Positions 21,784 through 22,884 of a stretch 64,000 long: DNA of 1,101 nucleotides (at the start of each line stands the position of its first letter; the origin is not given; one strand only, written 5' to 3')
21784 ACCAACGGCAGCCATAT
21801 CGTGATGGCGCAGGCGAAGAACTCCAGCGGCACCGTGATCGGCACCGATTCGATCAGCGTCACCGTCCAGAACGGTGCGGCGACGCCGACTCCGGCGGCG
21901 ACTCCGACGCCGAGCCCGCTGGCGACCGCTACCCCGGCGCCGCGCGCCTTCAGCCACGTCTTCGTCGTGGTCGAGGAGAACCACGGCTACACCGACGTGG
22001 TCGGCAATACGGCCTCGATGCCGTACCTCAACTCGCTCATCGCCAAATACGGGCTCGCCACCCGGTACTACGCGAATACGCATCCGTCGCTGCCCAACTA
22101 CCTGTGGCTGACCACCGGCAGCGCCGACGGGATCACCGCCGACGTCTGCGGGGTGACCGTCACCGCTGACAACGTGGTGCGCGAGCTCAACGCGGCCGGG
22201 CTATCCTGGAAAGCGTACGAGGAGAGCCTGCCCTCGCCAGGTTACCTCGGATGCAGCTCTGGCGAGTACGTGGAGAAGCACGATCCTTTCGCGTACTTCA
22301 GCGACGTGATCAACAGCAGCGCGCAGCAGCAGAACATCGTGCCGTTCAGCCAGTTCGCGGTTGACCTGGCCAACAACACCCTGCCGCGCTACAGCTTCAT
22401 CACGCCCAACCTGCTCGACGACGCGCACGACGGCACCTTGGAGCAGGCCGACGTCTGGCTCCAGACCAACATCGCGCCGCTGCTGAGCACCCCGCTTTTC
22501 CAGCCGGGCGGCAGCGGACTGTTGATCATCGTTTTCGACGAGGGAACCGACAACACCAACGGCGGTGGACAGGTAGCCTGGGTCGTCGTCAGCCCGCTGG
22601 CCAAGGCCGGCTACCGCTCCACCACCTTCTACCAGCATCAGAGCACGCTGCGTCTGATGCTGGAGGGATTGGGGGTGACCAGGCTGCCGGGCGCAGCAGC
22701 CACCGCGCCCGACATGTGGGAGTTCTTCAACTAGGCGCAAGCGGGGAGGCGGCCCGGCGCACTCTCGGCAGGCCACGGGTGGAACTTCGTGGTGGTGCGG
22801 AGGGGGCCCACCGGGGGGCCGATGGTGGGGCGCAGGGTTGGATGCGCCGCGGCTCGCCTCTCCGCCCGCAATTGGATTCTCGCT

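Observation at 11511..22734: Split and fused versions of one secreted Ig-like / beta-helix / phosphoesterase module bracket a Wzy-like gene and a Crp + HTH regulator pair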

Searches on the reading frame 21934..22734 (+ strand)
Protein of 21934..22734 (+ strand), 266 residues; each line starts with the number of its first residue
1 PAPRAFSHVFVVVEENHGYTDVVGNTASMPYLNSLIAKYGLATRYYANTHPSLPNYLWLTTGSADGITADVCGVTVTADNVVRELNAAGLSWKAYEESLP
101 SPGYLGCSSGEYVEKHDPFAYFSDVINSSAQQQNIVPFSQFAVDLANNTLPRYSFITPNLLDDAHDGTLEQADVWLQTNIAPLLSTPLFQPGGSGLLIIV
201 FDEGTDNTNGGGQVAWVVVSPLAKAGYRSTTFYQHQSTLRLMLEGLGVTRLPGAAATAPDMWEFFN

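Call 36: find_homologous_proteins(query=window:21934-22734:+, max_evalue=0.00001)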
Query window:21934-22734:+ (266 aa): 7206 proteins with E <= 0.00001 among 8000 candidates; the best 120 are listed.
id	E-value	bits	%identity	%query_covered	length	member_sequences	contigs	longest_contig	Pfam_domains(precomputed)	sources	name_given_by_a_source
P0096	2.3e-149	514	85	98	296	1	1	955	PF04185.20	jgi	jgi:phosphatidylinositol-3-phosphatase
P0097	5.2e-141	487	79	98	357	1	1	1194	PF04185.20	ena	-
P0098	2.6e-136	471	77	98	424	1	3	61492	PF17957.8,PF04185.20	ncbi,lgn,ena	-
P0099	1.0e-132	459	76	98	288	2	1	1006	PF04185.20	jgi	jgi:hypothetical protein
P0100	2.4e-131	455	76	98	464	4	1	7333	PF17957.8,PF04185.20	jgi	jgi:phosphatidylinositol-3-phosphatase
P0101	5.7e-129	447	75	98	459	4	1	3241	PF17957.8,PF04185.20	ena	-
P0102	5.5e-127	441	71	98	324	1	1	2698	PF04185.20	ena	-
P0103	4.0e-126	438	73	99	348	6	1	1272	PF04185.20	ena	-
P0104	8.1e-126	437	72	98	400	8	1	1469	PF17957.8,PF04185.20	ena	-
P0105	2.9e-125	435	72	99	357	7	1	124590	PF04185.20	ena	-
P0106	4.7e-125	434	70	98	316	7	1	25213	PF04185.20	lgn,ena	-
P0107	5.1e-125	434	73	98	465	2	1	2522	PF17957.8,PF04185.20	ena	-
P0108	1.3e-124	433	72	98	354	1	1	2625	PF04185.20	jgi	jgi:acid phosphatase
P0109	7.3e-124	430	74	97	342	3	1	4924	PF04185.20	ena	-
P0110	1.2e-123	430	68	99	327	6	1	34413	PF04185.20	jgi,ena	-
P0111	8.0e-123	427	76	89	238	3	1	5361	PF04185.20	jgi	jgi:acid phosphatase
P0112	1.1e-122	427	73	98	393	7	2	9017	PF04185.20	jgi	jgi:hypothetical protein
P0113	1.6e-122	426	72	98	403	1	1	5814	PF17957.8,PF04185.20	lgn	-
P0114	1.8e-122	426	69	98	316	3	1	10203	PF04185.20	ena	-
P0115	1.7e-121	423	76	89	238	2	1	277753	PF04185.20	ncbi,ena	-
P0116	2.7e-121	422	77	89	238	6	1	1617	PF04185.20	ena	-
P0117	1.5e-120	420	69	98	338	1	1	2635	PF04185.20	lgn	-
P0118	2.4e-120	419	68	100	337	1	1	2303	PF04185.20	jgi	jgi:phosphatidylinositol-3-phosphatase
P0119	2.9e-120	419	69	98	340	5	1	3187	PF04185.20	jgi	-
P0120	3.3e-120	418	68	98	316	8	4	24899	PF04185.20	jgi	jgi:phospholipase C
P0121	3.8e-120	418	71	98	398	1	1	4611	PF17957.8,PF04185.20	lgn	-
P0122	2.0e-119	416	68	98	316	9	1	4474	PF04185.20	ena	-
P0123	2.3e-119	416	68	98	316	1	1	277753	PF04185.20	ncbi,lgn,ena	-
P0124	5.0e-119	415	67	98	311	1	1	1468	PF04185.20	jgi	jgi:phospholipase C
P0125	2.2e-118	412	69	99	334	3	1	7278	PF04185.20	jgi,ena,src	jgi:phosphatidylinositol-3-phosphatase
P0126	1.2e-116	407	70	98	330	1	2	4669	PF04185.20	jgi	-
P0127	3.7e-114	399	68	98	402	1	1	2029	PF04185.20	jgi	jgi:Phosphoesterase family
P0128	1.4e-113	397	67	98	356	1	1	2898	PF04185.20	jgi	jgi:phosphatidylinositol-3-phosphatase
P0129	1.9e-112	393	68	98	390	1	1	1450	PF04185.20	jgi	jgi:phosphatidylinositol-3-phosphatase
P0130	1.0e-111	391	68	99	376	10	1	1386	PF04185.20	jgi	jgi:hypothetical protein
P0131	1.2e-110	387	67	99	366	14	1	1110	PF04185.20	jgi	-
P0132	2.8e-110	386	66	98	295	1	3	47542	PF04185.20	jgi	jgi:hypothetical protein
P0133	1.8e-108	380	65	100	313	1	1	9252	PF04185.20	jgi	jgi:hypothetical protein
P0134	2.4e-108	380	66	98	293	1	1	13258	PF04185.20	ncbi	-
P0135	3.9e-108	379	65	98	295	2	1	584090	PF04185.20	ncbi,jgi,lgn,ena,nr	ncbi:MAG TPA: alkaline phosphatase family protein [Candidatus Binataceae bacterium]|nr:alkaline phos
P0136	3.9e-107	376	71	89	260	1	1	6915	PF04185.20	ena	-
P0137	2.8e-106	373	65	98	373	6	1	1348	PF04185.20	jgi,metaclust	metaclust:\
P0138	7.0e-106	371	62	98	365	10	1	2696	PF04185.20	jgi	jgi:acid phosphatase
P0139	8.7e-106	371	63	99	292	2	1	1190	PF04185.20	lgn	-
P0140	1.3e-105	371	65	95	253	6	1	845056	PF04185.20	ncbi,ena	-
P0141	1.4e-105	370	62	98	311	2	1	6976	PF04185.20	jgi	jgi:hypothetical protein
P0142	1.5e-105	370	63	99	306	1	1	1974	PF04185.20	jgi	jgi:hypothetical protein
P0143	5.1e-105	369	62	98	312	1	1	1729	PF04185.20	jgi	jgi:phospholipase C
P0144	1.5e-104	367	61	100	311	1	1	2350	PF04185.20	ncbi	-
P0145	2.4e-104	366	66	98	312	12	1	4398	PF04185.20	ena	-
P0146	4.8e-104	365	64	100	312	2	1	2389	PF04185.20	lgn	-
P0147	1.2e-103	364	63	98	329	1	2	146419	PF04185.20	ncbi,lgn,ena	-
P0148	1.6e-103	364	64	98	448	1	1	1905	PF04185.20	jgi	jgi:hypothetical protein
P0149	2.3e-103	363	66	99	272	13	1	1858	PF04185.20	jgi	-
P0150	4.0e-103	362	66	98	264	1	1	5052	PF04185.20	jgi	jgi:acid phosphatase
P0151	4.3e-103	362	65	98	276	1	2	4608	PF04185.20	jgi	jgi:hypothetical protein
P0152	4.5e-103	362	64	98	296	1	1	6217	PF04185.20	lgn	-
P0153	8.5e-103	361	65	98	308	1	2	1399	PF04185.20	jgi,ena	jgi:acid phosphatase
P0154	8.6e-103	361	66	98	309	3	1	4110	PF04185.20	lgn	-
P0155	1.1e-102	361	64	98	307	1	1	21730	PF04185.20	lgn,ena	-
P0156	1.1e-102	361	66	98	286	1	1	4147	PF04185.20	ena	-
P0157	1.2e-102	361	65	98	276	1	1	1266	PF04185.20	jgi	jgi:phosphatidylinositol-3-phosphatase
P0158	1.3e-102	361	64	98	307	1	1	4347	PF04185.20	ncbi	-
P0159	1.3e-102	361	62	98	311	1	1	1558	PF04185.20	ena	-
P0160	1.3e-102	361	64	98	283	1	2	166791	PF04185.20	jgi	jgi:hypothetical protein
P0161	1.4e-102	361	62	98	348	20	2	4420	PF04185.20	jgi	jgi:hypothetical protein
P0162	1.7e-102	360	65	100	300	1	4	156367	PF04185.20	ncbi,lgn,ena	ncbi:MAG: alkaline phosphatase family protein [Candidatus Sulfotelmatobacter sp.]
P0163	1.8e-102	360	64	100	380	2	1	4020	PF07679.23,PF13895.13,PF13927.13,PF04185.20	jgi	jgi:phosphatidylinositol-3-phosphatase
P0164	2.0e-102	360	64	98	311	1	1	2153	PF04185.20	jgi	jgi:acid phosphatase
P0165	2.3e-102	360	65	98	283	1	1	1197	PF04185.20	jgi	-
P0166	2.3e-102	360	65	98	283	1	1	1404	PF04185.20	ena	-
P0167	2.7e-102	360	65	100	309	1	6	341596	PF04185.20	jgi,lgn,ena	jgi:acid phosphatase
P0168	3.9e-102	359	66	98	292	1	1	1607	PF04185.20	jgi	jgi:phosphatidylinositol-3-phosphatase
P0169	3.9e-102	359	66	100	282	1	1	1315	PF04185.20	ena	-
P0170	4.1e-102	359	66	98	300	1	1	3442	PF04185.20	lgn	-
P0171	6.1e-102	359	65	99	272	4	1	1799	PF04185.20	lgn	-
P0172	6.4e-102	358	66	98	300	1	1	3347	PF04185.20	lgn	-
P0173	6.5e-102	358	64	100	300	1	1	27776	PF04185.20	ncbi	ncbi:MAG: alkaline phosphatase family protein [Candidatus Sulfotelmatobacter sp.]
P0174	8.9e-102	358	62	99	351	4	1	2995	PF04185.20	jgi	jgi:Phosphoesterase family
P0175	9.9e-102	358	64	100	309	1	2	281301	PF04185.20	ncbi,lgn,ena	-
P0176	1.1e-101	358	64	98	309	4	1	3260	PF04185.20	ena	-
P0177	1.1e-101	358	63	98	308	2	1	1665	PF04185.20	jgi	jgi:phosphatidylinositol-3-phosphatase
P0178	1.3e-101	357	63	98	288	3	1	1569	PF04185.20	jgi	jgi:acid phosphatase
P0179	1.7e-101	357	64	100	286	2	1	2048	PF04185.20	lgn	-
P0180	1.9e-101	357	64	97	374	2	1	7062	PF00801.27,PF04185.20,PF18911.7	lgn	-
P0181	2.1e-101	357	65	98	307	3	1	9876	PF04185.20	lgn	-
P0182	2.2e-101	357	64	99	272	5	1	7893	PF04185.20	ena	-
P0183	2.7e-101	356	65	98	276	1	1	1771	PF04185.20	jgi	jgi:phosphatidylinositol-3-phosphatase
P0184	2.8e-101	356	64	98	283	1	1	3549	PF04185.20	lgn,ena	-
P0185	3.0e-101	356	65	98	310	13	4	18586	PF04185.20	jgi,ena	jgi:hypothetical protein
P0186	3.4e-101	356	64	99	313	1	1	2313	PF04185.20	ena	-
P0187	3.8e-101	356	65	98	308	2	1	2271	PF04185.20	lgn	-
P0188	4.3e-101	356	65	98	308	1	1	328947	PF04185.20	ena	-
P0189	4.5e-101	356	63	100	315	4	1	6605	PF04185.20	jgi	jgi:hypothetical protein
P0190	5.5e-101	355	64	100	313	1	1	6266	PF04185.20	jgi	jgi:phosphatidylinositol-3-phosphatase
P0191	5.6e-101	355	64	98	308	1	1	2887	PF04185.20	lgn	-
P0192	5.8e-101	355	61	98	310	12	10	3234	PF04185.20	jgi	jgi:hypothetical protein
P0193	6.2e-101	355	63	100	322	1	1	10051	PF04185.20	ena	-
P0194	7.0e-101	355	64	98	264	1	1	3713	PF04185.20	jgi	jgi:phosphatidylinositol-3-phosphatase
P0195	8.7e-101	355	63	100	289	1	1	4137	PF04185.20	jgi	jgi:phospholipase C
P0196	9.9e-101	355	64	98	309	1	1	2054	PF04185.20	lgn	-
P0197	9.9e-101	355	64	98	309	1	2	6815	PF04185.20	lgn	-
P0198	1.1e-100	354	65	98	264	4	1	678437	PF04185.20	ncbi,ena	-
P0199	1.4e-100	354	64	98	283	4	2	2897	PF04185.20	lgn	-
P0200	1.5e-100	354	65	98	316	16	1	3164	PF04185.20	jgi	jgi:hypothetical protein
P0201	1.6e-100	354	65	98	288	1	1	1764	PF04185.20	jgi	jgi:phosphatidylinositol-3-phosphatase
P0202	1.9e-100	354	64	98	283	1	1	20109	PF04185.20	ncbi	-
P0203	2.0e-100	354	61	100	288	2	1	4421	PF04185.20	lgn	-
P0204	2.0e-100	354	63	98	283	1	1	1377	PF04185.20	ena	-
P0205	2.0e-100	354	63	100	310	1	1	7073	PF04185.20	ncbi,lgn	ncbi:MAG: alkaline phosphatase family protein [Terriglobales bacterium]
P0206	2.1e-100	353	65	99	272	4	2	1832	PF04185.20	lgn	-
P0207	2.2e-100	353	58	100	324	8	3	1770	PF04185.20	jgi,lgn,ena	jgi:hypothetical protein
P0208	2.3e-100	353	63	98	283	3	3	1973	PF04185.20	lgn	-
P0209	2.6e-100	353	65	98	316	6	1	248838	PF04185.20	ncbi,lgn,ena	-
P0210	2.7e-100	353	64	98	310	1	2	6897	PF04185.20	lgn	-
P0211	2.9e-100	353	64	98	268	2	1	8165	PF04185.20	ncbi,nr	ncbi:MAG TPA: alkaline phosphatase family protein [Candidatus Sulfotelmatobacter sp.]|nr:alkaline ph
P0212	3.1e-100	353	64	98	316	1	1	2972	PF04185.20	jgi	jgi:hypothetical protein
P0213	3.4e-100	353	62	98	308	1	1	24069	PF04185.20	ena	-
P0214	3.5e-100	353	64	98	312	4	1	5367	PF04185.20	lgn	-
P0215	4.1e-100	353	64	98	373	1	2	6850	PF04185.20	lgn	-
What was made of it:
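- Closest known: Mycobacterium tuberculosis SapM. Same: JGI names close relatives 'phosphatidylinositol-3-phosphatase' (call 36).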

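Call 39: find_encoding_contigs(protein=P0110, flank=10000, max_places=2)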
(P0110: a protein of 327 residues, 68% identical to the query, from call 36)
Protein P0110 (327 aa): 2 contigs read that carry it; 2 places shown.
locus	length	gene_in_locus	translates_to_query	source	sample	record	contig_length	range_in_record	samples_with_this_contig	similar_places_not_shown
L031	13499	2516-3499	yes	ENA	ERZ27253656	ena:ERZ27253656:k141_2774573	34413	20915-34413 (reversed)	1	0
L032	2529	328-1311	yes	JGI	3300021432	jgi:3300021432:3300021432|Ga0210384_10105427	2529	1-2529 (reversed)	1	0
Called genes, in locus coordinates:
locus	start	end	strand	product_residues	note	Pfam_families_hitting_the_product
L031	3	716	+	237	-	?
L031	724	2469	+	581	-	PF04185:Phosphoesterase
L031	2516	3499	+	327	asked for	PF04185:Phosphoesterase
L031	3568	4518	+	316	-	PF04185:Phosphoesterase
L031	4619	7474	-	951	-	PF04932:Wzy_C, PF05048:NosD (weak), PF13229:Beta_helix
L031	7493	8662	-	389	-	PF02222:ATP-grasp (faint), PF02655:ATP-grasp_3, PF15632:ATPgrasp_Ter (weak), PF02786:CPSase_L_D2 (weak)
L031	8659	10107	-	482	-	PF02223:Thymidylate_kin (weak)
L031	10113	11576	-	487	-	-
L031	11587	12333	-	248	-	PF00984:UDPG_MGDP_dh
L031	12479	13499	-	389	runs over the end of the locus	PF13649:Methyltransf_25 (faint), PF08241:Methyltransf_11 (weak)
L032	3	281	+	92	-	?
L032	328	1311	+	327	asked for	PF04185:Phosphoesterase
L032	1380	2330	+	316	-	PF04185:Phosphoesterase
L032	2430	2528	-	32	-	?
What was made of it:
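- It does not explain why three PF04185 genes sit beside Wzy-beta-helix in L031 (call 39).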

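Call 44: search_solved_structures(query=A2, max_evalue=1, show_alignments=2)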
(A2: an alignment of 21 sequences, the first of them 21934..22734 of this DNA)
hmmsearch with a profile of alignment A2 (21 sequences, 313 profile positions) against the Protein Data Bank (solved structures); distinct sequences matched with E-value up to 1: 7.
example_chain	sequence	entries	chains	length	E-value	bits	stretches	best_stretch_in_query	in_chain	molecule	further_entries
2d1g_A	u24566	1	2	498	1.4e-06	30.7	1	150-297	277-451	acid phosphatase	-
9gy2_A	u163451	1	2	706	1.1e-05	27.7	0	98-249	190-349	phospholipase C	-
9gye_A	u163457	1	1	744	1.9e-05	26.9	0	258-296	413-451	phospholipase C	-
8k3g_A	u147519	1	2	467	2.5e-05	26.5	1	73-207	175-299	Phospholipase C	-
8yk5_A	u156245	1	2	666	4.6e-05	25.6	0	185-211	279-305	phospholipase C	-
7nwg_a2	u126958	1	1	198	0.31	13.1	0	176-221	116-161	ribosomal protein eS25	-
6az1_a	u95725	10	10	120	0.99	11.4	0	175-225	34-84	ribosomal protein S25e | 40S ribosomal protein S25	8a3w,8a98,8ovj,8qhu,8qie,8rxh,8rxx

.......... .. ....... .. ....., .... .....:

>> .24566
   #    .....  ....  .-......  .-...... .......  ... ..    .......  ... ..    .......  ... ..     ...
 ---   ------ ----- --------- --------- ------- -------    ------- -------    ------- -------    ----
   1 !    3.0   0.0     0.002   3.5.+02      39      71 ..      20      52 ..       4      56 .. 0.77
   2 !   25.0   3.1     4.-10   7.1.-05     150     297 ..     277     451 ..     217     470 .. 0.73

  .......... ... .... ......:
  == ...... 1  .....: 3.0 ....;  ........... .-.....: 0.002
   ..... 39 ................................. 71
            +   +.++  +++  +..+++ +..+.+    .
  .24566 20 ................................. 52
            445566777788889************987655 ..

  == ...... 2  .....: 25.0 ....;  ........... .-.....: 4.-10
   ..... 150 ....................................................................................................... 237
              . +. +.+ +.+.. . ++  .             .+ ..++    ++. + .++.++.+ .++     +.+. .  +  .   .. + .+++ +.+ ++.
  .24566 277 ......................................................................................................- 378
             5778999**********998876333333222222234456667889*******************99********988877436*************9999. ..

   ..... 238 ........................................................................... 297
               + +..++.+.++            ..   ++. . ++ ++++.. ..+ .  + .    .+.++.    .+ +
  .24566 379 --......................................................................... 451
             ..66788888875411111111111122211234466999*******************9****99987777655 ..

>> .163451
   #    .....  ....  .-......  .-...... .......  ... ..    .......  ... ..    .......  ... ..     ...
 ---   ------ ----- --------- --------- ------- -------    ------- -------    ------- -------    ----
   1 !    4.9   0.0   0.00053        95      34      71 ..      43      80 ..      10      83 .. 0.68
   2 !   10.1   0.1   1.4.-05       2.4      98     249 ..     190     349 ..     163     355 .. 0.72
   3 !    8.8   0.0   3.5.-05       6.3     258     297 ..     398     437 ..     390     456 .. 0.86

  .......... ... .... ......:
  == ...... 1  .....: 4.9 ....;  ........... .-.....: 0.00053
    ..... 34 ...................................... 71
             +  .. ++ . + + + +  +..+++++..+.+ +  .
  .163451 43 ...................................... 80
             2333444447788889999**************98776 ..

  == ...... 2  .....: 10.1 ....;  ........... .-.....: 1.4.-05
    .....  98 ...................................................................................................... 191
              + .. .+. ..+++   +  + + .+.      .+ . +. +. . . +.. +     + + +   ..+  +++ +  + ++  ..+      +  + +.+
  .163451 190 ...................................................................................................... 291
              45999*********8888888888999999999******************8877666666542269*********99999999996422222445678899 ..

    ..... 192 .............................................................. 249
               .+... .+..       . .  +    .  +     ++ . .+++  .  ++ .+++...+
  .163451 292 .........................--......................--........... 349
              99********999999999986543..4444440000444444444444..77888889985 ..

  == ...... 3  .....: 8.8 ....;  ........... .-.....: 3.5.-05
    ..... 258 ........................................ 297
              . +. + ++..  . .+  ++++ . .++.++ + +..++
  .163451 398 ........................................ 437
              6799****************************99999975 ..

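Call 79: predict_structure(alignment_id=A2)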
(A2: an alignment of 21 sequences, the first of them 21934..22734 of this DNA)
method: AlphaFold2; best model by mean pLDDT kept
length: 266 residues; sequences in the alignment: 21
mean_pLDDT: 86.4   pTM: 0.89
mean pLDDT of the five models: 86.4, 85.1, 84.1, 69.0, 54.5
residues with pLDDT >= 90: 149; 70-90: 84; 50-70: 28; < 50: 5
segments of 3 or more residues with pLDDT < 50: 208-210
pLDDT, mean of each block of 10 residues (from residue 1): 84 82 93 95 72 74 66 82 96 94 81 80 94 97 97 93 88 95 96 95 58 81 93 87 93 83 88
secondary structure, 60 per line:
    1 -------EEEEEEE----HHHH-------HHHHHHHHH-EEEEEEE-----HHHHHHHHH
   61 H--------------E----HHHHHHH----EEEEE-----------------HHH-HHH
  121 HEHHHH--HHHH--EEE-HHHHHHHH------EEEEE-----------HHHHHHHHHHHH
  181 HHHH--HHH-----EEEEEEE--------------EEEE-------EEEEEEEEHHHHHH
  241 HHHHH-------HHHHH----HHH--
elements in order: E8-14 H19-22 H30-38 E40-46 H52-61 H81-87 E92-96 H118-121 H123-126 H129-132 E135-137 H139-146 E153-157 H169-184 E195-201 E216-219 E227-234 H235-245 H253-257

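Call 81: fold_search(model_id=the predicted structure, library=pdb)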
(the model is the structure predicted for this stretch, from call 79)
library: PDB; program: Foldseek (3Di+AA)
matches with E <= 10: 475; with E <= 0.001: 229
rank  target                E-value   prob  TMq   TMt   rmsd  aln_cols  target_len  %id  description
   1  2d1g_A                1.6e-14  1.00  0.76  0.44   6.7       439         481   14  Structure of Francisella tularensis Acid Phosphatase A (AcpA) bound to orthovanadate (released 2006-08-15)
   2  2d1g_B                2.1e-14  1.00  0.76  0.44   6.9       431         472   15  Structure of Francisella tularensis Acid Phosphatase A (AcpA) bound to orthovanadate (released 2006-08-15)
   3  8k3g_A                7.4e-13  1.00  0.70  0.45   4.8       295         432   17  Crystal structure of non-specific phospholipase C RePLC (Rasamsonia emersonii) (released 2024-07-10)
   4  8k3g_B                1.4e-11  1.00  0.70  0.44   4.9       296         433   16  Crystal structure of non-specific phospholipase C RePLC (Rasamsonia emersonii) (released 2024-07-10)
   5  9gy2_B                2.7e-11  1.00  0.71  0.31   6.6       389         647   13  Non-Hemolytic Phospholipase C (PLC N) (released 2025-10-15)
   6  9gy2_A                3.9e-11  1.00  0.71  0.31   6.7       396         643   13  Non-Hemolytic Phospholipase C (PLC N) (released 2025-10-15)
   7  9gye                  4.7e-11  1.00  0.72  0.30   6.8       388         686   18  Hemolytic Phospholipase C (PLC H) (released 2025-10-15)
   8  8hav_A                6.9e-11  1.00  0.74  0.51   6.4       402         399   12  An auto-activation mechanism of plant non-specific phospholipase C (released 2023-01-25)
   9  8haw_A                2.1e-10  1.00  0.76  0.43   5.7       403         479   11  An auto-activation mechanism of plant non-specific phospholipase C (released 2023-01-25)
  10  8yk5_B                2.7e-10  1.00  0.69  0.30   8.2       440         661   14  Structure of glycerophosphoethanolamine ethanolaminephosphodiesterase from Streptomyces sanglieri (released 2024-04-03)
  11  8yk5_A                3.0e-10  1.00  0.63  0.27   8.4       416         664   14  Structure of glycerophosphoethanolamine ethanolaminephosphodiesterase from Streptomyces sanglieri (released 2024-04-03)
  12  1fsu_A                2.6e-08  1.00  0.60  0.36   9.0       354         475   15  Crystal Structure of 4-Sulfatase (human) (released 1998-02-04)
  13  6vat_B                7.4e-08  1.00  0.61  0.49   5.5       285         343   16  Structure of the periplasmic domain of YejM from Salmonella typhimurium (released 2020-08-26)
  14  6vat_F                1.2e-07  1.00  0.56  0.44   6.5       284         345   14  Structure of the periplasmic domain of YejM from Salmonella typhimurium (released 2020-08-26)
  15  6vc7_A                1.9e-07  1.00  0.55  0.44   6.7       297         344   14  Structure of the F349A mutant of the periplasmic domain of YejM from Salmonella typhimurium (released 2020-08-26)
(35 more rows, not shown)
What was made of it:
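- On SapM-type compact phosphomonoesterase: short domain: The best PDB match is AcpA, at TM 0.76 and E 1.6e-14 (calls 79, 81).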
